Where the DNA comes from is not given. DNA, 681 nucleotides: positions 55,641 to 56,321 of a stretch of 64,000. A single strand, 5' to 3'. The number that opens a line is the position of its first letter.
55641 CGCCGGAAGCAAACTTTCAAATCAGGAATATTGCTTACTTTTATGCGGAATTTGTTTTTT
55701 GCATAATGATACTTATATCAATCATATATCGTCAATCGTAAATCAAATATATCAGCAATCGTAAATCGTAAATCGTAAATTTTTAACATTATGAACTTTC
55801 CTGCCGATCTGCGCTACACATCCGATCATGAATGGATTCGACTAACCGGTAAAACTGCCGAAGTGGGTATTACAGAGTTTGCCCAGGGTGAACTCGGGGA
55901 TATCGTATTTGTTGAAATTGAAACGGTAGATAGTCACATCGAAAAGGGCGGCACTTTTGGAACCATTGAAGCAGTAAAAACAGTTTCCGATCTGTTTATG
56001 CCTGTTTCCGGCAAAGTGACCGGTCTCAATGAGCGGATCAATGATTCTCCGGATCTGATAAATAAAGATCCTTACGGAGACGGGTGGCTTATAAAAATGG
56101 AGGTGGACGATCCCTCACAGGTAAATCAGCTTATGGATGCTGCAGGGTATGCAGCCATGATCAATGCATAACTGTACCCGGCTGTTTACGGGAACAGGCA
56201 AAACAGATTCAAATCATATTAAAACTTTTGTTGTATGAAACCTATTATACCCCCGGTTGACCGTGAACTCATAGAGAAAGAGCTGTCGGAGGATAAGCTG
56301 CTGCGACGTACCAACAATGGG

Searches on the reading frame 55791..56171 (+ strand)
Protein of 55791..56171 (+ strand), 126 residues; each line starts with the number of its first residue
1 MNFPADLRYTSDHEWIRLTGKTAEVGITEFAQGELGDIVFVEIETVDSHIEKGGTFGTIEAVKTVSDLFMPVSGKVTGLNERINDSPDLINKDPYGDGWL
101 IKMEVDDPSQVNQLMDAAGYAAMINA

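Call 22: search_protein_families(library=pfam, proteins=[window:55791-56171:+])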
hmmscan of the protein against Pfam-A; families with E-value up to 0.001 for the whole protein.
window:55791-56171:+ (126 aa): 1 family
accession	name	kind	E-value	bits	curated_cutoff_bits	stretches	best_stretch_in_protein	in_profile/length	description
PF01597.25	GCV_H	-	7.3e-42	142.6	22.2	1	7-124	1-119/122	Glycine cleavage H-protein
